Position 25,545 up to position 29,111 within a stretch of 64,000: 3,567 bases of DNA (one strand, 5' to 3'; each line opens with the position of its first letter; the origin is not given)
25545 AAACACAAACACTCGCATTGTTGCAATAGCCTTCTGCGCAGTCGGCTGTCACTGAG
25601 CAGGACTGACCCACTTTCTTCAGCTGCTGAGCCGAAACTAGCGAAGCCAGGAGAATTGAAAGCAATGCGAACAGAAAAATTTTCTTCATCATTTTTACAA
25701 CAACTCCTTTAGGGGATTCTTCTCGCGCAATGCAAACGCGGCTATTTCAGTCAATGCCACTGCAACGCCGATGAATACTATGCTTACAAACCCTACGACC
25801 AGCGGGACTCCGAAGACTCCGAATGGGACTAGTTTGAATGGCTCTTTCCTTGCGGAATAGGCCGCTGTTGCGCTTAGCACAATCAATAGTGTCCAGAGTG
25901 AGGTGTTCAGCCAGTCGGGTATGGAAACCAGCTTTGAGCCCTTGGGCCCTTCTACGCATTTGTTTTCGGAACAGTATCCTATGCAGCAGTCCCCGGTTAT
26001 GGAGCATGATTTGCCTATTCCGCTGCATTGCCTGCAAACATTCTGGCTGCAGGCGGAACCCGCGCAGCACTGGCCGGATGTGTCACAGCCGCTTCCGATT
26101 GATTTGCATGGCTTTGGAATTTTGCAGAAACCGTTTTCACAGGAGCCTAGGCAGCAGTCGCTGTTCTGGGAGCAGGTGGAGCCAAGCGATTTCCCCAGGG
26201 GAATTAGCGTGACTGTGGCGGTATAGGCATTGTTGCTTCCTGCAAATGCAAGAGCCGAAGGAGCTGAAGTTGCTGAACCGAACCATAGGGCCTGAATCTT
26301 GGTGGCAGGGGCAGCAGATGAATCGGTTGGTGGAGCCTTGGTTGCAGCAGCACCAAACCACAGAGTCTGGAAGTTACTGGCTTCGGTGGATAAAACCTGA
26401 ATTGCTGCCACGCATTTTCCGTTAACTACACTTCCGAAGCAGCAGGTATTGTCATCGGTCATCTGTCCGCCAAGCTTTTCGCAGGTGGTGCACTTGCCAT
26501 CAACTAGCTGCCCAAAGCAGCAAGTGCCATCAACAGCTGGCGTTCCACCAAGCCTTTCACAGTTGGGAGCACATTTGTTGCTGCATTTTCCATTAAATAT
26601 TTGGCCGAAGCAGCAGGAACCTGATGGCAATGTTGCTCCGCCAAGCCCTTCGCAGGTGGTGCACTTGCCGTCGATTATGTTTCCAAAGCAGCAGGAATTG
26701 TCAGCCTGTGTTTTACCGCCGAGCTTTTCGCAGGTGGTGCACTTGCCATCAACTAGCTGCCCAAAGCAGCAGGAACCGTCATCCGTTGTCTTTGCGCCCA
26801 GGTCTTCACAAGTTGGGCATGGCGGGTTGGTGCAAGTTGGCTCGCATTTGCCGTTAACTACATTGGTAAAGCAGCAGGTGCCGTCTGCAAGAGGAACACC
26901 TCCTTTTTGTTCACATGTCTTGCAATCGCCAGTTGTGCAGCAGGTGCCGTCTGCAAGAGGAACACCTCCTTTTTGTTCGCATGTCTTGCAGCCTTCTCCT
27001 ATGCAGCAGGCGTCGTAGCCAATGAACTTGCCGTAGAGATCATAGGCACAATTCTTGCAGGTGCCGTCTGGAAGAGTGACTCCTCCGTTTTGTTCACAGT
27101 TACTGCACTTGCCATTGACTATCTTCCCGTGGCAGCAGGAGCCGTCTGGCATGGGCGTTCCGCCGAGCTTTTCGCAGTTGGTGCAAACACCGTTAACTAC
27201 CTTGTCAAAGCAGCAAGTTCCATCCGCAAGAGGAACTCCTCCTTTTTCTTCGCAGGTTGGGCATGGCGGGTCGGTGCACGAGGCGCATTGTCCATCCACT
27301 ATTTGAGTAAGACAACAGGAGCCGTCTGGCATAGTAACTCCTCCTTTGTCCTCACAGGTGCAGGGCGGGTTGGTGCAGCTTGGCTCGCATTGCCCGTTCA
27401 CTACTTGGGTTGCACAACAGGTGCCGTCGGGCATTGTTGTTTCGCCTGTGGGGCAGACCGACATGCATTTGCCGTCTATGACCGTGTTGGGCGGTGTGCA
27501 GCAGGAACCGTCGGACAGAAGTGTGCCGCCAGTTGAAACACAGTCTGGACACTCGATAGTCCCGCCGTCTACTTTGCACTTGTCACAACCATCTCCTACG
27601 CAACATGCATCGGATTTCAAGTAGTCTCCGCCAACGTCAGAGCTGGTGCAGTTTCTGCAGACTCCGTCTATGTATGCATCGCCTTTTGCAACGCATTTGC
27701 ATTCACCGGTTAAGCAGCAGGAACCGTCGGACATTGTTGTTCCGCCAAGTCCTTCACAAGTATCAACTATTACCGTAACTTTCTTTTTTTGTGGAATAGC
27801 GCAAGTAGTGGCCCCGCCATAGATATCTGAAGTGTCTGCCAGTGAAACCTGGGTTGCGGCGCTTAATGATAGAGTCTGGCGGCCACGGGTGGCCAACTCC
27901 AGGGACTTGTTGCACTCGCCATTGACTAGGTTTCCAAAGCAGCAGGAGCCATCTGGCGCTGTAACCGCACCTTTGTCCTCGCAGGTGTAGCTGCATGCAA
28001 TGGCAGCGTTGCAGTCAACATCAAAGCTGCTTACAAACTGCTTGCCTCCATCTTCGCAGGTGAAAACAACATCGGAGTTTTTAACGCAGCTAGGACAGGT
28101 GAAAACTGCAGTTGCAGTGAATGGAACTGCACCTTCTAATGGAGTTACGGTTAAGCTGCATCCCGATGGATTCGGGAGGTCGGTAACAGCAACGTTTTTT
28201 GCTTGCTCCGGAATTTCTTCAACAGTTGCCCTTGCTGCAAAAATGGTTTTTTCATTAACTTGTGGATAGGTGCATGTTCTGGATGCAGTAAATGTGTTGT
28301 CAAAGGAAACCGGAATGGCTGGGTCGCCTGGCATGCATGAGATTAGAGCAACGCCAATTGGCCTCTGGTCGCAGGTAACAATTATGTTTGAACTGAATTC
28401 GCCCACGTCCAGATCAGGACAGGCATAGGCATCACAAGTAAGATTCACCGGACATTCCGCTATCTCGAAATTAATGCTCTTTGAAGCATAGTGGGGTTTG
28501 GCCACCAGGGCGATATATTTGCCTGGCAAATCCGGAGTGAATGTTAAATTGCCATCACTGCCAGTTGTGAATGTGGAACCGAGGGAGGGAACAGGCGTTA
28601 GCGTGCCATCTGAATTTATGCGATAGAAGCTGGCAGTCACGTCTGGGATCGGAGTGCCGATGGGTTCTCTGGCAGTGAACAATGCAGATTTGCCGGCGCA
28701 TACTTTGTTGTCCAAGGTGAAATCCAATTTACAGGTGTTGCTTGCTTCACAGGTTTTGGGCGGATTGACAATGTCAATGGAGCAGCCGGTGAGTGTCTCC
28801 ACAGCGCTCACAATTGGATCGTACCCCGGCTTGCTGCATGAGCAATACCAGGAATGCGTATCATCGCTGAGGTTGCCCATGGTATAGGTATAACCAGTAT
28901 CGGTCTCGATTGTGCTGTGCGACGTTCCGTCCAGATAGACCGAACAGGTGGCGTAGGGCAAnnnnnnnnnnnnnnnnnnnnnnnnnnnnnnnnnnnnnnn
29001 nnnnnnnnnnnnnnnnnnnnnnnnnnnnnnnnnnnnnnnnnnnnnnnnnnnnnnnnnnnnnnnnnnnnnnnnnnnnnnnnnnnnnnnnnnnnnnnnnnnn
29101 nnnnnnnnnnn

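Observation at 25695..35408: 3237-aa secreted giant surface protein with beta-helix repeats, two Cys-module arrays and C-terminal membrane anchor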

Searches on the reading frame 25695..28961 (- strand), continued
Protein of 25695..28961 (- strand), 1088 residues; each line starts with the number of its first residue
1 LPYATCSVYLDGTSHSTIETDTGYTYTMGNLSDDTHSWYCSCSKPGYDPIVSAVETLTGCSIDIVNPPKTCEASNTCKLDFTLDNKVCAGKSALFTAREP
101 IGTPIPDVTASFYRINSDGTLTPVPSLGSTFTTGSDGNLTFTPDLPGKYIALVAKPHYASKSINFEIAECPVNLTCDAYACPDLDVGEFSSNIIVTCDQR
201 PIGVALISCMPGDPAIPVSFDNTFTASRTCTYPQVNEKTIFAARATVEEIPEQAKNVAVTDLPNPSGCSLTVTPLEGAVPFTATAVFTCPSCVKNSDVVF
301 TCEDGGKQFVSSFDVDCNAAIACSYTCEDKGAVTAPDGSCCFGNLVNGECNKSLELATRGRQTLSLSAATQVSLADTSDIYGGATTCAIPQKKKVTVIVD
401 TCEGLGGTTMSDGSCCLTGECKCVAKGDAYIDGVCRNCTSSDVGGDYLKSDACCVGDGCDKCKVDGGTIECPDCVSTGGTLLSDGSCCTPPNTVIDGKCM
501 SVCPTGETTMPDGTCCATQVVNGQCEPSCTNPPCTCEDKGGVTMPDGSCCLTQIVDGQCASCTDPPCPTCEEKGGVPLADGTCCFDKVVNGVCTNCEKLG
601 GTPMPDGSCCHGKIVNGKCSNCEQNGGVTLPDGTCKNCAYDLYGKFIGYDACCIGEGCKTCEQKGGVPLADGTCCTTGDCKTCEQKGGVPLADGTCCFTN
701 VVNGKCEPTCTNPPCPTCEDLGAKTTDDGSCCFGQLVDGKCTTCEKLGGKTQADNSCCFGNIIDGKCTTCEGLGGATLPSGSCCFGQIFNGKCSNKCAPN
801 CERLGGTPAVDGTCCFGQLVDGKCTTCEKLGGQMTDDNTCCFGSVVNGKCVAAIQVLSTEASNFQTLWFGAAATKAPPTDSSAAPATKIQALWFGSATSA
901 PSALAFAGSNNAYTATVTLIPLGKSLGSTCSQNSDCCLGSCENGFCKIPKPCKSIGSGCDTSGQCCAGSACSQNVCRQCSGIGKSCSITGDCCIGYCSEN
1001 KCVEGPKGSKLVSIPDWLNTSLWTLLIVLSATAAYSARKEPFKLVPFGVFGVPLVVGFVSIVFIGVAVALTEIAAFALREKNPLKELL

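Call 102: list_cluster_members(proteins=[P0013, P0014, P0015, P0016, P0017, P0018, P0019, P0020])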
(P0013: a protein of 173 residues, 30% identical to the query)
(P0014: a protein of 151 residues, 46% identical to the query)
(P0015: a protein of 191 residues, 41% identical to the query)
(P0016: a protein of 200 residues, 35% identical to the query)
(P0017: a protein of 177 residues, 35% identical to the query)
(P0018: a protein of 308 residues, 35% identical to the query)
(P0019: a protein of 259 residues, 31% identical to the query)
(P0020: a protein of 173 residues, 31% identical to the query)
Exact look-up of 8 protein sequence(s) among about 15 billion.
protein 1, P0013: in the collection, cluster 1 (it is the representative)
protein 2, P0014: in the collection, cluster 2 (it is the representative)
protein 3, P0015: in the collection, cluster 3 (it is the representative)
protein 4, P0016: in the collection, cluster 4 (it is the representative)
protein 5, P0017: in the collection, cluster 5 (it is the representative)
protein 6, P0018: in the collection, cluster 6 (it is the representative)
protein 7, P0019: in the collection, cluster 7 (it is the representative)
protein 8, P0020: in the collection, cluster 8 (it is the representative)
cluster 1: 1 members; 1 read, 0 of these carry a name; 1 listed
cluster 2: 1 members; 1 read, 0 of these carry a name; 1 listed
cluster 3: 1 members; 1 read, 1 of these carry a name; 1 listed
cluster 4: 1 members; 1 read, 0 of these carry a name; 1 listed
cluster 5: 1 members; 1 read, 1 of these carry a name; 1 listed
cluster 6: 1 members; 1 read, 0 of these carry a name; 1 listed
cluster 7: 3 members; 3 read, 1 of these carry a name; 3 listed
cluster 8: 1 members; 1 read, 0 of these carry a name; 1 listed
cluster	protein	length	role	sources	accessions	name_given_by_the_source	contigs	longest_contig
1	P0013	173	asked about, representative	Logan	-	-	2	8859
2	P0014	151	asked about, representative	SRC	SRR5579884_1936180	-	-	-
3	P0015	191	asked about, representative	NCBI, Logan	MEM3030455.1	MAG: hypothetical protein QXH27_01855 [Candidatus Micrarchaeia archaeon]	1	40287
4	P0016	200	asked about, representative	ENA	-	-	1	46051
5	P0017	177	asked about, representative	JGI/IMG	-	hypothetical protein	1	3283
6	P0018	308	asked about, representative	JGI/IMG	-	-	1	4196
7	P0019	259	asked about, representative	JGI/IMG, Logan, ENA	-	-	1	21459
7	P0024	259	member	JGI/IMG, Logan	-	hypothetical protein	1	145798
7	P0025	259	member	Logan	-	-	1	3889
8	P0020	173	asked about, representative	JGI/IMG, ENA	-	-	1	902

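Call 103: find_encoding_contigs(protein=P0015, flank=10000, max_places=1)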
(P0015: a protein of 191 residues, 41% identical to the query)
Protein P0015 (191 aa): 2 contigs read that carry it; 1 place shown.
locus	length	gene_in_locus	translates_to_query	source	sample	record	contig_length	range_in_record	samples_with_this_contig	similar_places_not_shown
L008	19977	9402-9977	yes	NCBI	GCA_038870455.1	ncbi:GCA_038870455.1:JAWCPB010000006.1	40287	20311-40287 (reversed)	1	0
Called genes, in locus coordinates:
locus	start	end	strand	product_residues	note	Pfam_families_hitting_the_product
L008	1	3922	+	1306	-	PF13229:Beta_helix, PF00270:DEAD (faint), PF01935:DUF87, PF05872:HerA_C (weak)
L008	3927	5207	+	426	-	PF04513:Baculo_PEP_C (faint), PF07889:DUF1664 (faint)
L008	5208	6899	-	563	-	PF00749:tRNA-synt_1c, PF03950:tRNA-synt_1c_C, PF20974:tRNA-synt_1c_C2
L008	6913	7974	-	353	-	PF01070:FMN_dh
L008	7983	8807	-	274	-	PF01875:Memo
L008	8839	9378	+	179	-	PF13207:AAA_17 (faint), PF13238:AAA_18, PF13671:AAA_33 (faint)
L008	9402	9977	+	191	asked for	-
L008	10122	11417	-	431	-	PF01336:tRNA_anti-codon, PF00152:tRNA-synt_2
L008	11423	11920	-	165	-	-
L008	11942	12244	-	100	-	PF01918:Alba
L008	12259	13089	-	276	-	PF04312:DUF460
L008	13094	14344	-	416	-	PF00483:NTP_transferase, PF01128:IspD (faint), PF12804:NTP_transf_3, PF24894:Hexapep_GlmU (faint), PF00132:Hexapep (faint), PF25084:LbH_EIF2B, PF25087:GMPPB_C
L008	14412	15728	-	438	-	PF02878:PGM_PMM_I, PF02879:PGM_PMM_II, PF02880:PGM_PMM_III, PF00408:PGM_PMM_IV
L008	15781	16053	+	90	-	-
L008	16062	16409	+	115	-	-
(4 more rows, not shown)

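Call 104: find_encoding_contigs(protein=P0016, flank=10000, max_places=1)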
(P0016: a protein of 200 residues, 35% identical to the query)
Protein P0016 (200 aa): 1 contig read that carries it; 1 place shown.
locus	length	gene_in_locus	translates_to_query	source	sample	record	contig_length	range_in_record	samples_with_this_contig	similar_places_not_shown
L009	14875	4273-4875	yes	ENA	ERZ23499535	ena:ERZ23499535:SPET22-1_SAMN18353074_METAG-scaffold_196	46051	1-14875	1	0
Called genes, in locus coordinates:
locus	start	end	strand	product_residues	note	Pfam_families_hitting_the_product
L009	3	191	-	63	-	?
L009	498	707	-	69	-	-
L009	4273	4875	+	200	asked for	-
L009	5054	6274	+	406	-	PF03463:eRF1_1, PF18854:baeRF_family10, PF03464:eRF1_2, PF18859:acVLRF1 (weak), PF03465:eRF1_3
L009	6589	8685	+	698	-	-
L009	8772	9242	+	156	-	-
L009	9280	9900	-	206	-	PF00265:TK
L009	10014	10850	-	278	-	-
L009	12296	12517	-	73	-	-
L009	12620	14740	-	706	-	PF14551:MCM_N, PF17207:MCM_OB, PF00493:MCM, PF01078:Mg_chelatase (faint), PF07728:AAA_5, PF17855:MCM_lid, PF21120: (weak)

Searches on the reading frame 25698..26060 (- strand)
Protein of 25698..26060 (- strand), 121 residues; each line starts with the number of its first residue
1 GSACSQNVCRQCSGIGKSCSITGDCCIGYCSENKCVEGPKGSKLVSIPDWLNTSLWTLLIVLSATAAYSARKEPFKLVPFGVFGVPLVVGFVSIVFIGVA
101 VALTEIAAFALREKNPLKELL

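Call 51: find_homologous_proteins(query=A3, max_evalue=0.001)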
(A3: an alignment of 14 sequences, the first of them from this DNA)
Query A3 (14 sequences) (121 aa, profile of the alignment): 2 proteins with E <= 0.001 among 2397 candidates.
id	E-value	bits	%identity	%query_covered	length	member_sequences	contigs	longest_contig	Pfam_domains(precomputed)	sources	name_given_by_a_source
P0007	2.8e-44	168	32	63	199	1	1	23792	-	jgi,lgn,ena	-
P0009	2.1e-40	156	28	88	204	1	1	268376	-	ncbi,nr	ncbi:Uncharacterised protein [Candidatus Gugararchaeum adminiculabundum]|nr:Uncharacterised protein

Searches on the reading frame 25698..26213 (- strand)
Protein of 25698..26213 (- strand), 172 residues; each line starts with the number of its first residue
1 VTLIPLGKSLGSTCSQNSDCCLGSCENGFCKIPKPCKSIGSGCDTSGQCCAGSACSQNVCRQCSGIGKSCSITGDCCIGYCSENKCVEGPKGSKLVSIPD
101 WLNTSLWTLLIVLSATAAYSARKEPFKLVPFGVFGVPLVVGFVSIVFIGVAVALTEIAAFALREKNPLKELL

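Call 69: predict_structure(alignment_id=A5)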
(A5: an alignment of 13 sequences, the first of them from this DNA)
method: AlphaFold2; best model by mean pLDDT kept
length: 172 residues; sequences in the alignment: 13
mean_pLDDT: 71.4   pTM: 0.34
mean pLDDT of the five models: 71.4, 70.7, 68.0, 67.7, 66.5
residues with pLDDT >= 90: 0; 70-90: 111; 50-70: 49; < 50: 12
segments of 3 or more residues with pLDDT < 50: 1-5, 92-97
pLDDT, mean of each block of 10 residues (from residue 1): 50 73 74 73 75 77 78 74 80 50 75 79 64 69 80 79 67 48
secondary structure, 60 per line:
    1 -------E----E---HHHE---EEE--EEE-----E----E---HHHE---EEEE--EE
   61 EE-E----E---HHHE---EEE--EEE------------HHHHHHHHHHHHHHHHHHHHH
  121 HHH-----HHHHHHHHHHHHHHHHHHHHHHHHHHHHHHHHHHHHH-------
elements in order: E24-26 E29-31 E53-56 E59-62 E80-82 E85-87 H100-123 H129-165

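Call 72: fold_search(model_id=the predicted structure, library=pdb)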
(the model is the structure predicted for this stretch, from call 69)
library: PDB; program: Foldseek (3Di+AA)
matches with E <= 10: 41; with E <= 0.001: 0
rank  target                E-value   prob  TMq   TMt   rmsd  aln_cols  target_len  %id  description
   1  5o57_MODEL_1_A        1.0e-01  0.51  0.16  0.27   8.9        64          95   26  Solution Structure of the N-terminal Region of Dkk4 (released 2018-06-13)
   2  3s8v_X                3.0e-01  0.80  0.17  0.36   2.7        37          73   27  Crystal structure of LRP6-Dkk1 complex (released 2011-10-26)
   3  1la4_MODEL_1_A        5.3e-01  0.89  0.15  0.70   0.9        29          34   31  Solution Structure of SGTx1 (released 2003-11-11)
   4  1d1h_MODEL_1_A        7.9e-01  0.80  0.15  0.69   0.9        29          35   28  SOLUTION STRUCTURE OF HANATOXIN 1 (released 2000-09-20)
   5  1koz_MODEL_1_A        8.5e-01  0.47  0.14  0.56   2.0        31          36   29  SOLUTION STRUCTURE OF OMEGA-GRAMMOTOXIN SIA (released 2002-08-28)
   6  5z5k_B                8.5e-01  0.23  0.19  0.40   6.7        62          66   22  Structure of the DCC-Draxin complex (released 2018-06-20)
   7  5t4r_MODEL_1_A        1.5e+00  0.66  0.15  0.69   0.9        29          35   21  NMR solution structure of the Nav1.7 selective spider venom-derived peptide Pn3a (released 2017-09-06)
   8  2a2v_MODEL_1_A        1.6e+00  0.63  0.15  0.71   1.0        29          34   28  The solution structure of Jingzhaotoxin-XI (released 2005-07-05)
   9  2jtb_MODEL_1_A        1.6e+00  0.47  0.15  0.66   1.5        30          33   33  Three dimensional solution structure of hainantoxin-III by 2D 1H-NMR (released 2007-08-21)
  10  6cei_MODEL_1_A        1.8e+00  0.60  0.15  0.72   0.9        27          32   22  Solution NMR Structure of Conotoxin GXIA from Conus geographus (released 2018-03-07)
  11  1hvw_MODEL_1_A        1.8e+00  0.54  0.14  0.78   1.1        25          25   28  HAIRPINLESS MUTANT OF OMEGA-ATRACOTOXIN-HV1A (released 2001-01-17)
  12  8fey_MODEL_1_A        1.8e+00  0.54  0.15  0.66   1.2        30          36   23  Solution structure of Pmu1a (released 2023-03-29)
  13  9ep7_MODEL_1_A        1.8e+00  0.44  0.12  0.58   1.0        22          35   32  Poecitoxin-1a from Poecilotheria subfusca spider, a new potent peptide blocker of the human Cav1.2 channel sub (released 2025-03-26)
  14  1w7z_A                1.8e+00  0.23  0.14  0.65   5.0        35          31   26  Crystal structure of the free (uncomplexed) Ecballium elaterium trypsin inhibitor (EETI-II) (released 2005-11-01)
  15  6cuc_MODEL_1_A        1.9e+00  0.12  0.14  0.30  13.4        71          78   25  Solution structure of double knot toxin (DkTx) (released 2019-03-27)
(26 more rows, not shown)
